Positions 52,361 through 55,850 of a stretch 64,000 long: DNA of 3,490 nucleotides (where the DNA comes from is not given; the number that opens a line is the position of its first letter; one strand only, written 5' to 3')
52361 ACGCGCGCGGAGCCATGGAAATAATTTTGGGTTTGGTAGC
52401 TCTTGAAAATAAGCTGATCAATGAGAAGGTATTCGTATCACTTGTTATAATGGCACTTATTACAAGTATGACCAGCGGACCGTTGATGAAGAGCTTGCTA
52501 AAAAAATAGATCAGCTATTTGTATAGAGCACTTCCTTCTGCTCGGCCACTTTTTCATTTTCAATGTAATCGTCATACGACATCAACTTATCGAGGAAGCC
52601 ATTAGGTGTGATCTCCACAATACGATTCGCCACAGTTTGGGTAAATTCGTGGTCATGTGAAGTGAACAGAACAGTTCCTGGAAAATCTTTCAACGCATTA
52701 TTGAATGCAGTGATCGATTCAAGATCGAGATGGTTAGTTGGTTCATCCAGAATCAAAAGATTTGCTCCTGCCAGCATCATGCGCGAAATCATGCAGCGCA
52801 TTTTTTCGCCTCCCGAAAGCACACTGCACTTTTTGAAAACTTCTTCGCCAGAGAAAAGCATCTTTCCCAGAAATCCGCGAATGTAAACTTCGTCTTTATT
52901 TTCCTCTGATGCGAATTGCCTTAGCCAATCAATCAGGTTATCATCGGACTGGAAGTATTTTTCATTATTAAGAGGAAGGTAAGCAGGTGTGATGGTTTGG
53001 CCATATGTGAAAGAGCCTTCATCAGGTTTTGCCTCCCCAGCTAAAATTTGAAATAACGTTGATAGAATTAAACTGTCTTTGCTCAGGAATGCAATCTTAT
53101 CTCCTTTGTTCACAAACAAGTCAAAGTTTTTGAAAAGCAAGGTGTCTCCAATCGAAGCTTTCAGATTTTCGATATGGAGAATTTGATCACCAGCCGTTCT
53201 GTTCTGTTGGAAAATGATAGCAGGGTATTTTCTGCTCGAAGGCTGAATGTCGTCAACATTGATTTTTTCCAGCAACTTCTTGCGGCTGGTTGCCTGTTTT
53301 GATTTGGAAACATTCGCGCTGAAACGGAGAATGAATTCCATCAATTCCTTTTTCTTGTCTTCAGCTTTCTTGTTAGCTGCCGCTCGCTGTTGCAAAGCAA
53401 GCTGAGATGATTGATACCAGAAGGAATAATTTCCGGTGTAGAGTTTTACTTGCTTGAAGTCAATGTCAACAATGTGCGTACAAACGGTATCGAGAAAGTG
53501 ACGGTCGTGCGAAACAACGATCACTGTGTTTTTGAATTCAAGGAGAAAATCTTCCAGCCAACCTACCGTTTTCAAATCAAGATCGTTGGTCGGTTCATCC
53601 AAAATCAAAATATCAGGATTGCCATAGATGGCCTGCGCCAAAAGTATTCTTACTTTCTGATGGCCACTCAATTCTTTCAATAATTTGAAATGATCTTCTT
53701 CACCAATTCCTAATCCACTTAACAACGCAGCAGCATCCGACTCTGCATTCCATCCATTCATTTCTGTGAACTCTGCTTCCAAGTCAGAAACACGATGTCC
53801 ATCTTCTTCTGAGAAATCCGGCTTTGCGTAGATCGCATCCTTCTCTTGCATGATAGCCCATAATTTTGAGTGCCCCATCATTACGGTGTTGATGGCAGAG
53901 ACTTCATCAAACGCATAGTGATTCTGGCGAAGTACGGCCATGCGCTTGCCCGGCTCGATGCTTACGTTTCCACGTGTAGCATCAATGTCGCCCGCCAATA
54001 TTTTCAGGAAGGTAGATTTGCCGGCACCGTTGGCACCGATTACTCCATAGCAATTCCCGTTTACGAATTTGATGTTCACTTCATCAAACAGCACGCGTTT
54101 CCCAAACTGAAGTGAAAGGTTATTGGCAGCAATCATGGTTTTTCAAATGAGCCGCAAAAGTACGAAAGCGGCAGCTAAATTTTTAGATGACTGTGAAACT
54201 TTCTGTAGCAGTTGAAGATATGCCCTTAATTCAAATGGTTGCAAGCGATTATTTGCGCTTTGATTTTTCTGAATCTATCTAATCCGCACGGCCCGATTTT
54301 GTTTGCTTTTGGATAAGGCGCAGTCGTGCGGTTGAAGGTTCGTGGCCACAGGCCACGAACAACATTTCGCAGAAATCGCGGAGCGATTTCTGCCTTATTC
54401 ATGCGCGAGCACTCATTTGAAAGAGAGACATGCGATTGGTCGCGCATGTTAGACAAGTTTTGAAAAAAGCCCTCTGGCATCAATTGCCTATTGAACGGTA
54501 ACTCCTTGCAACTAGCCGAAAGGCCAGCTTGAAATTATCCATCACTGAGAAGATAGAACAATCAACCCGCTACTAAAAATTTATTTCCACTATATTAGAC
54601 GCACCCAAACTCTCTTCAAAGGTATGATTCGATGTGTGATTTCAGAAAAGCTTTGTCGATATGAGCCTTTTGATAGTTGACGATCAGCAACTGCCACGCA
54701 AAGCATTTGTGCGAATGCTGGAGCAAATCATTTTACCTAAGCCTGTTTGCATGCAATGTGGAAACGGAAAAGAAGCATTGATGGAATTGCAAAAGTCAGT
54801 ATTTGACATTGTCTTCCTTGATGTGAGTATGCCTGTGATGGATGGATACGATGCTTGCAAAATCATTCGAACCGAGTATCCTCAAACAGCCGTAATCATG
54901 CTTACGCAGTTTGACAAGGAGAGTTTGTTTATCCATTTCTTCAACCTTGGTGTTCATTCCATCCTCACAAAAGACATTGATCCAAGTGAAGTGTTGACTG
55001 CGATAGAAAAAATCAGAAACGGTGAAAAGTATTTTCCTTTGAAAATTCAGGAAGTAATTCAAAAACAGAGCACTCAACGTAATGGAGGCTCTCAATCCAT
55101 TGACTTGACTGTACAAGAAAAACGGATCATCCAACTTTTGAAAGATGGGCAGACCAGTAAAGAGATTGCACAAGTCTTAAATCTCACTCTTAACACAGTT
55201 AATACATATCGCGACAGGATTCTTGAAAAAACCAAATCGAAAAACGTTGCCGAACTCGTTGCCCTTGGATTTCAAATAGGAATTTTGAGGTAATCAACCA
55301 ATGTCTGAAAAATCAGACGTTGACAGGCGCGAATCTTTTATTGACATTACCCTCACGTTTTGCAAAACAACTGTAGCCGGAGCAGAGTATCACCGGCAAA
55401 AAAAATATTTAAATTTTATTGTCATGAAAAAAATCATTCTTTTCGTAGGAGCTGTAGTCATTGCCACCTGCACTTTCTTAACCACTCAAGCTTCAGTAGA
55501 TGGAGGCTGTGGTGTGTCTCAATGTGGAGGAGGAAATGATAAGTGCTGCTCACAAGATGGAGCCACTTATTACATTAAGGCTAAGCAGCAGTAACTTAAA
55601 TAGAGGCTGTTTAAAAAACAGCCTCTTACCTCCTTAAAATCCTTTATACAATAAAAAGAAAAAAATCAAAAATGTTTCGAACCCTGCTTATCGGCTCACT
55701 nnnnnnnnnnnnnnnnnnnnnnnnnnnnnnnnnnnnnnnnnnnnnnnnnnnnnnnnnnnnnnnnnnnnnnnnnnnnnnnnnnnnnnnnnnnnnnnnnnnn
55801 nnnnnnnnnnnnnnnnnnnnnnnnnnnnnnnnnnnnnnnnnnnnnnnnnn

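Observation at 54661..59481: Uncharacterised five-gene locus: LuxR-type regulator, Cys/Gly-rich secreted peptide, anchored beta-rich protein, MauE-like CxC membrane protein, FtsX permease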

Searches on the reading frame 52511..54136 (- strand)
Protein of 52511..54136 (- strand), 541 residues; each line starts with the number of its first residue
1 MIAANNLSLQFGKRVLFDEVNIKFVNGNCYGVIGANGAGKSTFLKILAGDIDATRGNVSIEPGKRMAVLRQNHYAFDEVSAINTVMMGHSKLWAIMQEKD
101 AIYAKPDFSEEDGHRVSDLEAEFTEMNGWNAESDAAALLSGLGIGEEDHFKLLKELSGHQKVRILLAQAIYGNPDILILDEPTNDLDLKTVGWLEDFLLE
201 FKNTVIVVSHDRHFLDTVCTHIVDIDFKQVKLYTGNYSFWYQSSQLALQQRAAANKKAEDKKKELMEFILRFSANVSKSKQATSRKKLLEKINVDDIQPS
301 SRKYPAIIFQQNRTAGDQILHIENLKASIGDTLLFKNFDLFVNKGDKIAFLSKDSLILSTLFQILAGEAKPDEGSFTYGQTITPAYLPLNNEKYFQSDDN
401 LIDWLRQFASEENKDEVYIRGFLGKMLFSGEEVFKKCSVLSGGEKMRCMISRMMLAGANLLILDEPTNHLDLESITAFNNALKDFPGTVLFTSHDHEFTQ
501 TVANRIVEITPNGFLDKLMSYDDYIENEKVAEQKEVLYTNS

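Call 78: search_protein_families(library=pfam, proteins=[window:52511-54136:-], max_evalue=0.00001)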
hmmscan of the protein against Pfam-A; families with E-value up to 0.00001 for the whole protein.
window:52511-54136:- (541 aa): 4 families
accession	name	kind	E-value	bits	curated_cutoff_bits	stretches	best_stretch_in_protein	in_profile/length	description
PF00005.33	ABC_tran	-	1.5e-36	126.5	25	2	18-184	2-137/137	ABC transporter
PF12848.13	ABC_tran_Xtn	-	1.7e-19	70.1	25.9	1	223-307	1-83/85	ABC transporter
PF13304.12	AAA_21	-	6.1e-13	49.9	27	0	30-48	2-20/304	AAA domain, putative AbiEii toxin, Type IV TA system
PF02463.25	SMC_N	-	1.4e-07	31.6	40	0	300-510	135-212/220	RecF/RecN/SMC N terminal domain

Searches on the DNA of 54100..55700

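Call 63: search_rna_families(source=window, start=54100, end=55700, threshold=evalue, max_evalue=1)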
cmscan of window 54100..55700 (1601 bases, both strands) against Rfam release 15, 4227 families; matches with E-value up to 1: 0.
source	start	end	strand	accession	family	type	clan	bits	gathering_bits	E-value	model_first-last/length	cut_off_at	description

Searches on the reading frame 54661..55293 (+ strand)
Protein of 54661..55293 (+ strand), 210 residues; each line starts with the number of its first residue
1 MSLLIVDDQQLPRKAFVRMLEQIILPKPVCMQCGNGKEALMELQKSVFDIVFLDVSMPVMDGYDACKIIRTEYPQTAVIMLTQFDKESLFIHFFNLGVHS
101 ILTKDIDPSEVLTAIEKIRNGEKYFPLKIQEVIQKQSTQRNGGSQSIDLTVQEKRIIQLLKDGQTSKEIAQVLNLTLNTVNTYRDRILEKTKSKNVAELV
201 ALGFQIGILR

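Call 3: search_protein_families(library=pfam, proteins=[window:54661-55293:+], max_evalue=1)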
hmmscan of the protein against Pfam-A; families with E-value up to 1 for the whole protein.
window:54661-55293:+ (210 aa): 17 families
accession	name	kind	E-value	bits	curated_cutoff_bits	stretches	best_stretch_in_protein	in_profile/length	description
PF00072.30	Response_reg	-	2e-25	89.6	30.2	1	4-116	2-111/111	Response regulator receiver domain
PF00196.25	GerE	-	1.7e-11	44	23.5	1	149-200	3-54/57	Bacterial regulatory proteins, luxR family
PF08281.18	Sigma70_r4_2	-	6.1e-05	23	25.7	1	149-189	11-52/54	Sigma-70, region 4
PF13384.12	HTH_23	-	0.00011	22.3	24.6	1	155-187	9-41/50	Homeodomain-like domain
PF13551.12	HTH_29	-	0.00016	22.2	28.1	1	154-189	2-38/64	Winged helix-turn helix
PF21332.3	AmiR_N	-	0.0013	19.1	27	1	46-115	39-107/111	AmiR, N-terminal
PF04545.22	Sigma70_r4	-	0.004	17.1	24.1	1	149-190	5-47/50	Sigma-70, region 4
PF13412.12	HTH_24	-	0.0045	17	21.9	1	153-183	5-37/48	Winged helix-turn-helix DNA-binding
PF12840.13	HTH_20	-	0.0051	17.2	27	1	155-180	8-35/51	Helix-turn-helix domain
PF14493.12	HTH_40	-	0.014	16.1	27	1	157-192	6-41/89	Helix-turn-helix domain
PF04218.19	CENP-B_N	-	0.014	15.5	21.2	1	149-182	7-41/53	CENP-B N-terminal DNA-binding domain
PF21695.3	GlnR_1st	-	0.027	14.8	27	1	42-111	36-103/111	Transcription regulator GlnR, N-terminal domain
PF25787.1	HTH_SB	-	0.029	14.6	43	1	154-182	13-41/53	Sleeping Beauty transposase HTH domain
PF19610.4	DUF6115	-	0.034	15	27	1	131-177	82-124/134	Family of unknown function (DUF6115)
PF02796.21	HTH_7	-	0.052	14.1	23.8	1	154-180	12-38/45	Helix-turn-helix domain of resolvase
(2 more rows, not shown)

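Call 4: search_protein_families(library=ncbifam, proteins=[window:54661-55293:+], max_evalue=1)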
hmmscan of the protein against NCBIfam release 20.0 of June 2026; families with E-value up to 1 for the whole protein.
window:54661-55293:+ (210 aa): 117 families (the best 25 are shown)
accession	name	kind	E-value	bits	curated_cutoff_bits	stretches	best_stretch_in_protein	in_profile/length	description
NF052445.1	RespRegMctR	equivalog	1.5e-29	102.9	300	1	2-205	3-201/205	two-component system response regulator MctR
NF007018.1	PRK09483.1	equivalog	4e-28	98.5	280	1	2-209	3-209/217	UvrY/SirA/GacA family response regulator transcription factor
NF011896.0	PRK15369.1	equivalog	1.6e-25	90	242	1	2-208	5-209/211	two component system response regulator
NF007935.0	PRK10651.1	equivalog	1.1e-23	83.6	250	1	2-196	8-203/216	two-component system response regulator NarL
NF007708.0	PRK10403.1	equivalog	1.2e-21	77.2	343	1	3-192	9-197/215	nitrate/nitrite response regulator protein NarP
NF007419.0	PRK09958.1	equivalog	7.1e-20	71.5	251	1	2-202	2-197/204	acid-sensing system DNA-binding response regulator EvgA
NF047785.1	respo_reg_MadR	equivalog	2e-19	69.8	300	1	2-207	2-207/209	MadR family response regulator transcription factor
NF040749.1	tetrathio_RR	equivalog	7.7e-18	64.9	290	1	35-201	31-186/191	tetrathionate respiration response regulator TtrR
NF007685.0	PRK10360.1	equivalog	1.3e-17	64.2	258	1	3-200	4-189/196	response regulator transcription factor UhpA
NF041830.1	RR_TF_ErdR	exception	6.8e-17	61.9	390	1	3-193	4-195/213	response regulator transcription factor ErdR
NF007403.0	PRK09935.1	equivalog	8e-16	58.3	271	1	17-201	15-202/210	fimbria biosynthesis transcriptional regulator FimZ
NF006900.1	PRK09390.1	equivalog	3.2e-15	56.2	255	1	4-205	8-199/203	response regulator FixJ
NF007135.0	PRK09581.1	equivalog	1.2e-14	54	474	1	3-199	5-201/457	PleD family two-component system response regulator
NF052313.1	T9SS_RR_PorX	equivalog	2e-14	53.3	300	1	4-135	4-132/513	T9SS response regulator signal transducer PorX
NF008098.0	PRK10840.1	equivalog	2.1e-14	53.5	235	1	5-195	8-197/216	response regulator transcription factor RcsB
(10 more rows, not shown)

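Call 98: search_protein_families(library=padloc, proteins=[window:54661-55293:+], max_evalue=0.01)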
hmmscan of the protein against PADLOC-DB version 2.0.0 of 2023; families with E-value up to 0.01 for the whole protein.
window:54661-55293:+ (210 aa): 6 families
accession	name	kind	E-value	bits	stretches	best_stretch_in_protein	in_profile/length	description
PDLC01855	CARF3--CARF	-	7e-06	23.9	1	143-192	211-261/288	-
PDLC04726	PDC-M60C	-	2.5e-05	21.3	1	1-61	1-61/407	-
PDLC01151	HTH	-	0.00028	18.5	1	131-186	266-323/330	"Two HTH domains (N-terminal xre and C-therminal Sigma70_ECF), the C-terminal domain often fused to Cas6 (see WP_0065099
PDLC01851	CARF3--CARF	-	0.00052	17.5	1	130-192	190-253/279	-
PDLC04725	PDC-M60B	-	0.00068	17.5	1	2-62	5-64/158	-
PDLC03679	HEase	-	0.0049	14.7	1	133-186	111-162/257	homing endonuclease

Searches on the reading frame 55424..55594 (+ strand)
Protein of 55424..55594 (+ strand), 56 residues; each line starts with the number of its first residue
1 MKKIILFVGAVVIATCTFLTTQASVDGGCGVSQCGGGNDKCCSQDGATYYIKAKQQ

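Call 3: search_protein_families(library=pfam, proteins=[window:55424-55594:+], max_evalue=1)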
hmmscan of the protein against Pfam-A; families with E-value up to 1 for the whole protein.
window:55424-55594:+ (56 aa): 0 families

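Call 4: search_protein_families(library=ncbifam, proteins=[window:55424-55594:+], max_evalue=1)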
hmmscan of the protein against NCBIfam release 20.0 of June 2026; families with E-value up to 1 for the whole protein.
window:55424-55594:+ (56 aa): 1 family
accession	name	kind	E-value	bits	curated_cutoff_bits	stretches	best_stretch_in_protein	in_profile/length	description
NF049866.1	outer_TDE1717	subfamily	0.17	11.8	135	1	1-37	1-38/210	TDE1717 family outer membrane beta-barrel protein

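Call 21: find_homologous_proteins(query=A2, max_evalue=10)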
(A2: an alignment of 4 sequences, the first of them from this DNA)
Query A2 (4 sequences) (56 aa, profile of the alignment): 5 proteins with E <= 10 among 45 candidates.
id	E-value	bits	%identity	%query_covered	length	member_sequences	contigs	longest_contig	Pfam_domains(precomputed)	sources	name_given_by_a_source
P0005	1.8e-29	119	58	100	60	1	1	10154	-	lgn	-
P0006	9.0e-25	104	71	63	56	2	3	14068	-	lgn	-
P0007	1.8e-23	100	100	100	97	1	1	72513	-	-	-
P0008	3.0e-17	80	57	96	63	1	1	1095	-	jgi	jgi:hypothetical protein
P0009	1.5e-3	36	43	95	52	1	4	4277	-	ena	-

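Call 88: find_homologous_proteins(query=A6, max_evalue=10)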
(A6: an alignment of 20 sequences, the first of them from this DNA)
Query A6 (20 sequences) (56 aa, profile of the alignment): 14 proteins with E <= 10 among 328 candidates.
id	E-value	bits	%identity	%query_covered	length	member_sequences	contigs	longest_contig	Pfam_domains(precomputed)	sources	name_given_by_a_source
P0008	1.5e-16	78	57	96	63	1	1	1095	-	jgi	jgi:hypothetical protein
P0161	1.6e-16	78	38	82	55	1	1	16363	-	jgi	jgi:hypothetical protein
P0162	2.9e-15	74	38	82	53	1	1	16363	-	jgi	jgi:hypothetical protein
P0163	3.4e-14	71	36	96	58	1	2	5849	-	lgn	-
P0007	6.6e-14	70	100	100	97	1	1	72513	-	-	-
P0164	1.2e-12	66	33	70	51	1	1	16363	-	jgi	jgi:hypothetical protein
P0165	1.7e-10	59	48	39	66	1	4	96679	-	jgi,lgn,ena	-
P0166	3.1e-10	58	25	96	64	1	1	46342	-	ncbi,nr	ncbi:MAG: hypothetical protein K2Q21_12570 [Chitinophagaceae bacterium]|nr:hypothetical protein [Chi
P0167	6.4e-10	57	28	96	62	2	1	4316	-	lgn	-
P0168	6.9e-10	57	25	89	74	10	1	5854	-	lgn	-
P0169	7.3e-9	54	-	-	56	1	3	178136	-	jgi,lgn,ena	jgi:hypothetical protein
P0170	3.1e-8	52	41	30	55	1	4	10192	-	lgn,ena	-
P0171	1.0e-7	50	30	96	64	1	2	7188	-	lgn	-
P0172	3.8e-7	48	27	89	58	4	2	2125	-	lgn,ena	-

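Call 98: search_protein_families(library=padloc, proteins=[window:55424-55594:+], max_evalue=0.01)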
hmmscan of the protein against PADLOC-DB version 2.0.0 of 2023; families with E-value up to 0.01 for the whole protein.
window:55424-55594:+ (56 aa): 0 families

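Call 111: search_solved_structures(query=A6, max_evalue=10)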
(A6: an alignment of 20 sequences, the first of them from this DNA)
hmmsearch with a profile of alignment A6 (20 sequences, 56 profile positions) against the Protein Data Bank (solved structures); distinct sequences matched with E-value up to 10: 1.
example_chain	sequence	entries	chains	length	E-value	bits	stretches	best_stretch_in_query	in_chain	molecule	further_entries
6itc_B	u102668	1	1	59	1.3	12.8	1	1-31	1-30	Translocating peptide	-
